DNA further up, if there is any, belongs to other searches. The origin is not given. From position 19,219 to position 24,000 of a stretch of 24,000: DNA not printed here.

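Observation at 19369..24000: Giant open-ended ORF (at least 1544 codons) missing from the ORF track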

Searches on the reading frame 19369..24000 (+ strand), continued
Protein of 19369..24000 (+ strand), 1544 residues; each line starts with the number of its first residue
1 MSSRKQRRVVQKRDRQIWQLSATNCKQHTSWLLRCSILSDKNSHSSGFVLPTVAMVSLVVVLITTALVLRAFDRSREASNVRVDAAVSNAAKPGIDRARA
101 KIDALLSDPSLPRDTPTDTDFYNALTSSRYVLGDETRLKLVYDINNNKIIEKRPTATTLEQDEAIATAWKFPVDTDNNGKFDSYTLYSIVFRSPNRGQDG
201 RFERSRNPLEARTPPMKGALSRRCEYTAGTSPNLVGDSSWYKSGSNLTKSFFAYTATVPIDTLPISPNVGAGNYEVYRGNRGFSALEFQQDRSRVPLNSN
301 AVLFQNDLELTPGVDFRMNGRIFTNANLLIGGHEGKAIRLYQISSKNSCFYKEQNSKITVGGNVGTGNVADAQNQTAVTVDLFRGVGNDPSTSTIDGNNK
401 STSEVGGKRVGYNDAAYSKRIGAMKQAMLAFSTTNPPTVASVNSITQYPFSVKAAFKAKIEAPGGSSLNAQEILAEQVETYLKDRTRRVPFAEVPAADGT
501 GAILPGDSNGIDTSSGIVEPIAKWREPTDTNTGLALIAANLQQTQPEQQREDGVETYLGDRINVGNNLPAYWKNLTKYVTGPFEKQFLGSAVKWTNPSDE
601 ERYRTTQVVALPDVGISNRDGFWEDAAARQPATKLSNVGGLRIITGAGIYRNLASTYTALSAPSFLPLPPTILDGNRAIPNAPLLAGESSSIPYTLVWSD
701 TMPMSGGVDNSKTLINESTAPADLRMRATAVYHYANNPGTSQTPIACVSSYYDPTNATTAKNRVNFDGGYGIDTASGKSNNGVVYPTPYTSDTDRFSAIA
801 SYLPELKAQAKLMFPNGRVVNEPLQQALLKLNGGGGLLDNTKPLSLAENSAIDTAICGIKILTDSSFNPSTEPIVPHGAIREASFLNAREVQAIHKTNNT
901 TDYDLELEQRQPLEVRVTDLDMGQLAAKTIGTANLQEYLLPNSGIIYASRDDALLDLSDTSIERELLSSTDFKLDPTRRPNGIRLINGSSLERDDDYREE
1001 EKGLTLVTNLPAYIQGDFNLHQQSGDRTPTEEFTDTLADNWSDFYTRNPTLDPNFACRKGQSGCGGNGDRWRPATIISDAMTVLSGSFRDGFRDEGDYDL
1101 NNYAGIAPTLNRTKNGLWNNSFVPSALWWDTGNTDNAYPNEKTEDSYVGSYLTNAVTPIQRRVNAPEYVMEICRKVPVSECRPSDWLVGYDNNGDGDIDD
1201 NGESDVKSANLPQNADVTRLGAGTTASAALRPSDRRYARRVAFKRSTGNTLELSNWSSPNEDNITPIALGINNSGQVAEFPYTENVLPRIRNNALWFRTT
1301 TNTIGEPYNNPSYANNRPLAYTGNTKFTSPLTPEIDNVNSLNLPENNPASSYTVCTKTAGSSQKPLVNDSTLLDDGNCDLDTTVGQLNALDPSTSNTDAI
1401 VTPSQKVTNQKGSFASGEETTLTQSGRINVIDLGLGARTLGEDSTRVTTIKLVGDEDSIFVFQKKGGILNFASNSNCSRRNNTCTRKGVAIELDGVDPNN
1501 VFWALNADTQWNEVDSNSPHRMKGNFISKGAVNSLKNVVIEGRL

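Call 27: search_protein_families(library=ncbifam, proteins=[L006:15360-16055:+, L006:16062-17096:+, L006:17149-17823:+, L006:17843-18391:+, L006:18536-19936:-, L006:20371-21534:-, L006:22010-22537:+, L006:23644-24786:+], max_evalue=0.00001)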
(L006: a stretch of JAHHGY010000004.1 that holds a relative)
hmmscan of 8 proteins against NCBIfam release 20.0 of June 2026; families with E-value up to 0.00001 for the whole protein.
L006:15360-16055:+ (232 aa): 1 family
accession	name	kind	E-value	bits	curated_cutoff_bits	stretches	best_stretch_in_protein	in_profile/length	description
NF038303.1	EPS_HpsB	equivalog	8.7e-72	241.5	150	1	14-229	1-211/211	hormogonium polysaccharide secretion pseudopilin HpsB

L006:16062-17096:+ (345 aa): 2 families
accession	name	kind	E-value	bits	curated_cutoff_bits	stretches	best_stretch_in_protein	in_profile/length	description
NF038304.1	EPS_HpsC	equivalog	1.8e-111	372.7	200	1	20-342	9-318/318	hormogonium polysaccharide secretion pseudopilin HpsC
TIGR02599.1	TIGR02599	subfamily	4.5e-06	26.1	256.5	1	33-92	1-60/361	Verru_Chthon cassette protein C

L006:17149-17823:+ (225 aa): 8 families
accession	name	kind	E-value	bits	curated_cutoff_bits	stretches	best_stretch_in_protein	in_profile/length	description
TIGR01708.2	typeII_sec_gspH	equivalog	2.9e-09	37.2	80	1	43-100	1-58/169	type II secretion system minor pseudopilin GspH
TIGR01710.1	typeII_sec_gspG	equivalog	4.8e-09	36.4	88.85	1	44-104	1-60/134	type II secretion system major pseudopilin GspG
TIGR02532.1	IV_pilin_GFxxxE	domain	6.3e-09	35.3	16.3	1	43-66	1-24/24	prepilin-type N-terminal cleavage/methylation domain-containing protein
NF041775.1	typeIV_PilA_Myxo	equivalog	1.6e-08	34.8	400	1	44-105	11-71/214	type IV pilin protein PilA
NF040982.1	ComGD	equivalog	2.7e-08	34.3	70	1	43-114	1-72/139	competence type IV pilus minor pilin ComGD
NF007800.0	PRK10506.1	equivalog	2.7e-08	33.8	158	1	40-111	5-76/163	prepilin peptidase-dependent protein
NF007862.0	PRK10574.1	equivalog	3.4e-08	33.7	138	1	43-79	4-38/145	prepilin peptidase-dependent pilin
NF040999.1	pilin_ComGC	equivalog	8e-06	26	75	0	43-71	1-26/84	competence type IV pilus major pilin ComGC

L006:17843-18391:+ (183 aa): 8 families
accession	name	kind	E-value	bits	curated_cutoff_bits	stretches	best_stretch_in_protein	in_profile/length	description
NF007800.0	PRK10506.1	equivalog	8.4e-10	38.7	158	1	8-100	6-94/163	prepilin peptidase-dependent protein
NF007862.0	PRK10574.1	equivalog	2e-08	34.5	138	1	10-74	4-67/145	prepilin peptidase-dependent pilin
NF041775.1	typeIV_PilA_Myxo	equivalog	2.3e-08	34.3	400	1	1-64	1-63/214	type IV pilin protein PilA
TIGR01708.2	typeII_sec_gspH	equivalog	3e-08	33.8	80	1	11-115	2-106/169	type II secretion system minor pseudopilin GspH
TIGR02532.1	IV_pilin_GFxxxE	domain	5.2e-08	32.4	16.3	1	11-33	2-24/24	prepilin-type N-terminal cleavage/methylation domain-containing protein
NF041013.1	T4P_ComGE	equivalog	3.7e-07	30.1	49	1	9-68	2-61/83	competence type IV pilus minor pilin ComGE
TIGR01710.1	typeII_sec_gspG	equivalog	4.2e-07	30.1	88.85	1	11-64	1-53/134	type II secretion system major pseudopilin GspG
TIGR02596.1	TIGR02596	subfamily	1.7e-06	28.2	70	0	13-72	1-60/196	Verru_Chthon cassette protein D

L006:18536-19936:- (467 aa): 1 family
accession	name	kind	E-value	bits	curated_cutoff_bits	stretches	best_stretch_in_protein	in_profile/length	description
NF006974.0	PRK09444.1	equivalog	1.5e-139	466.2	689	1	9-461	6-457/460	Re/Si-specific NAD(P)(+) transhydrogenase subunit beta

L006:20371-21534:- (388 aa): 4 families
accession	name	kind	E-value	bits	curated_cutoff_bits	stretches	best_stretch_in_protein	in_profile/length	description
NF006942.0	PRK09424.1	equivalog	1.6e-127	426.4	383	1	1-371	1-367/510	Re/Si-specific NAD(P)(+) transhydrogenase subunit alpha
TIGR00561.1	pntA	equivalog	8.7e-112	374.4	444.4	1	2-371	1-366/511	Re/Si-specific NAD(P)(+) transhydrogenase subunit alpha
TIGR00518.1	alaDH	equivalog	6.8e-49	166.8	391.85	1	1-379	1-358/370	alanine dehydrogenase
TIGR03366.1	HpnZ_proposed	hypoth_equivalog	3.1e-06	26.6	328.1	1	165-228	149-213/315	putative phosphonate catabolism associated alcohol dehydrogenase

L006:22010-22537:+ (176 aa): 0 families

L006:23644-24786:+ (381 aa): 17 families
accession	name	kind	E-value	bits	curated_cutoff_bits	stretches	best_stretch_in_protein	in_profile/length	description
NF002734.0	PRK02654.1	equivalog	4.4e-199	661.1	324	1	1-380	1-383/384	membrane protein insertase YidC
TIGR03592.1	yidC_oxa1_cterm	subfamily_domain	1.2e-57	195.1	84.3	1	26-341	1-190/191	membrane protein insertase YidC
NF002352.0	PRK01318.1-3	equivalog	6e-37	128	447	2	2-116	347-458/562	membrane protein insertase YidC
NF002357.0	PRK01318.2-4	equivalog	1.1e-36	126.7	479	2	3-116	311-421/532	membrane protein insertase YidC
NF002353.0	PRK01318.1-4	equivalog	2.6e-35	122.2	365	2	2-116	352-463/596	membrane protein insertase YidC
NF002355.0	PRK01318.2-2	equivalog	1.2e-32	113.2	891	1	11-114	381-481/602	membrane protein insertase YidC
NF002354.0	PRK01318.2-1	equivalog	7.1e-31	107.3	1094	1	5-116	332-439/548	membrane protein insertase YidC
NF002350.0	PRK01315.1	equivalog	1.9e-29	102.9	282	1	26-118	41-130/329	membrane protein insertase YidC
NF002351.0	PRK01318.1-1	equivalog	2.4e-29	102.5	740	2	2-119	328-442/545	membrane protein insertase YidC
NF002168.0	PRK01001.1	equivalog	5e-27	94.6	670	1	12-119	561-665/795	membrane protein insertase YidC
NF002358.0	PRK01318.2-5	equivalog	6.9e-27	94.4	605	1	13-115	327-426/545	membrane protein insertase YidC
NF002803.0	PRK02944.1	equivalog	4.3e-26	91.8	377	1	25-117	57-151/255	YidC family membrane integrase SpoIIIJ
NF002356.0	PRK01318.2-3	equivalog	6.2e-26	90.9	460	1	12-114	358-459/627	membrane protein insertase YidC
NF002899.0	PRK03449.1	equivalog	1.9e-22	79.9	276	1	27-118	32-120/359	membrane protein insertase YidC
NF002359.0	PRK01318.2-6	equivalog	2.5e-20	72.4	600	1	5-114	358-464/624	membrane protein insertase YidC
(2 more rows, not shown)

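Call 38: search_solved_structures(query=A1, max_evalue=1, show_alignments=3)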
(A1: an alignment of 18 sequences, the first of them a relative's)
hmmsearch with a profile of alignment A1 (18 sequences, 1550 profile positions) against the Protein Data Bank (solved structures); distinct sequences matched with E-value up to 1: 2.
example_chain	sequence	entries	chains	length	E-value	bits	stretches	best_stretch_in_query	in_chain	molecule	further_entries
5xjg_A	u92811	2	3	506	0.88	10.1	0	1381-1429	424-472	Vacuolar protein 8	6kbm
7ycj_A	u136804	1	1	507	0.88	10.1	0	1381-1429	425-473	Vacuolar protein 8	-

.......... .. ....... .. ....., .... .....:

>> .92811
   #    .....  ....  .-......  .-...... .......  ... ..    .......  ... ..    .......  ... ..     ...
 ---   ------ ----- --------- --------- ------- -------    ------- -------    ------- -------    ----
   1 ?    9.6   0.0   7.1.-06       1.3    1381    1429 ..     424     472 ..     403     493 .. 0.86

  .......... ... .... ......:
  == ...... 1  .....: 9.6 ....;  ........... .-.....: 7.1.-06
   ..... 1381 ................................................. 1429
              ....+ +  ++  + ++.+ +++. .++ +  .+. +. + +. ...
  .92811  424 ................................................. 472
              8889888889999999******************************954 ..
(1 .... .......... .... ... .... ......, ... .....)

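Call 42: find_encoding_contigs(protein=P0002, flank=10000, max_places=3)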
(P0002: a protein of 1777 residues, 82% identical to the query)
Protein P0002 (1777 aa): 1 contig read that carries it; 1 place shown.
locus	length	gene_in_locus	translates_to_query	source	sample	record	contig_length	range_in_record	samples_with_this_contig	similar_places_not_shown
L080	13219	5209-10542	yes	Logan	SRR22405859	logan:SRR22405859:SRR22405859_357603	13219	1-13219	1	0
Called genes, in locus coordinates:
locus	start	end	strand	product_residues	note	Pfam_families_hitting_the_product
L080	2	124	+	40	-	?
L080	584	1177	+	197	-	PF07963:N_methyl (weak)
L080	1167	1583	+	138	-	-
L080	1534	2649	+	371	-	PF07963:N_methyl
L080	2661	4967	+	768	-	-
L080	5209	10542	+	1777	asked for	-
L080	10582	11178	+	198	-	PF07963:N_methyl (faint)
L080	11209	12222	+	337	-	PF07963:N_methyl (weak)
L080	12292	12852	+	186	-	PF07963:N_methyl (weak)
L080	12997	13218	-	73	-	?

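Call 44: search_protein_families(library=ncbifam, proteins=[L080:10582-11175:+, L080:11209-12219:+, L080:12292-12849:+, L080:584-1174:+, L080:1167-1580:+, L080:1534-2646:+, L080:2661-4964:+], max_evalue=0.000001)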
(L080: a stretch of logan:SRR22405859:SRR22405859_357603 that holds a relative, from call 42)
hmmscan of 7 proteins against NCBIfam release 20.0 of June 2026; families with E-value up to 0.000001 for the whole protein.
L080:10582-11175:+ (198 aa): 1 family
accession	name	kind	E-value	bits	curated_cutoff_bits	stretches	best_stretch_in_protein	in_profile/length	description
NF038303.1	EPS_HpsB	equivalog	2.4e-68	230.3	150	2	91-195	106-211/211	hormogonium polysaccharide secretion pseudopilin HpsB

L080:11209-12219:+ (337 aa): 2 families
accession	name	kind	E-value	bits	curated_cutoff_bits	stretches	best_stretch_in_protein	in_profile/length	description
NF038304.1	EPS_HpsC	equivalog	1.4e-111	373.1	200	1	4-334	2-318/318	hormogonium polysaccharide secretion pseudopilin HpsC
TIGR02599.1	TIGR02599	subfamily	3.6e-09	36.3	256.5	1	23-82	1-60/361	Verru_Chthon cassette protein C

L080:12292-12849:+ (186 aa): 5 families
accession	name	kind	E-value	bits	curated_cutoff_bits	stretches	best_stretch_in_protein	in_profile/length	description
NF007800.0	PRK10506.1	equivalog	2.8e-10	40.2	158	1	7-84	8-83/163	prepilin peptidase-dependent protein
TIGR01708.2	typeII_sec_gspH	equivalog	6.1e-09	36.1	80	1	8-119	2-109/169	type II secretion system minor pseudopilin GspH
NF007862.0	PRK10574.1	equivalog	5.3e-08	33.1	138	1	7-42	4-39/145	prepilin peptidase-dependent pilin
NF041775.1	typeIV_PilA_Myxo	equivalog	1e-07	32.1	400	1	7-64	10-66/214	type IV pilin protein PilA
TIGR02532.1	IV_pilin_GFxxxE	domain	2.2e-07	30.4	16.3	1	8-30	2-24/24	prepilin-type N-terminal cleavage/methylation domain-containing protein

L080:584-1174:+ (197 aa): 1 family
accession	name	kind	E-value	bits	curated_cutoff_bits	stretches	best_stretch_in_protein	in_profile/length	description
TIGR01708.2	typeII_sec_gspH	equivalog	6.2e-10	39.3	80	1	22-134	2-117/169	type II secretion system minor pseudopilin GspH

L080:1167-1580:+ (138 aa): 0 families

L080:1534-2646:+ (371 aa): 2 families
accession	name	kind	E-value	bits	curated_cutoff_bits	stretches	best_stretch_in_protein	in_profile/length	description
NF038304.1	EPS_HpsC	equivalog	3.1e-08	33.5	200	1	11-76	15-80/318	hormogonium polysaccharide secretion pseudopilin HpsC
TIGR02532.1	IV_pilin_GFxxxE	domain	2.5e-07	30.3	16.3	1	17-39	2-24/24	prepilin-type N-terminal cleavage/methylation domain-containing protein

L080:2661-4964:+ (768 aa): 1 family
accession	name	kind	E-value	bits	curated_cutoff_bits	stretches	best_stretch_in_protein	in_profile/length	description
NF038301.1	EPS_HpsA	equivalog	1e-18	66.4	400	1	530-609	961-1064/1503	hormogonium polysaccharide biosynthesis protein HpsA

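Call 69: list_cluster_members(proteins=[P0001, P0121])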
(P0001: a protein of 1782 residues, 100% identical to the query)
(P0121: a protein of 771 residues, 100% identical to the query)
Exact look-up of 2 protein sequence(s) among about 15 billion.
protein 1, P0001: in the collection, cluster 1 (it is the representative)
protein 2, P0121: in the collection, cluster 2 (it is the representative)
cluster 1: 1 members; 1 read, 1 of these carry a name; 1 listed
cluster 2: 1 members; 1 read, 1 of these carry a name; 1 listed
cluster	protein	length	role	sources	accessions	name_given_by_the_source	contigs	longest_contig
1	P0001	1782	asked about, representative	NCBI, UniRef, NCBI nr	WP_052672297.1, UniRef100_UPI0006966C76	hormogonium polysaccharide biosynthesis protein HpsA [Aliterella atlantica] | hormogonium polysaccharide biosynthesis protein HpsA n=1 Tax=Aliterella atlantica ...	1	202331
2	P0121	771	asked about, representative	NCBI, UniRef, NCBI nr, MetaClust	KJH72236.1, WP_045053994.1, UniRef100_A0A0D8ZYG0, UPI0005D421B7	hypothetical protein [Aliterella atlantica] | Type 4 fimbrial biogenesis protein PilX N-terminal domain-containing protein n=1 ... | status=active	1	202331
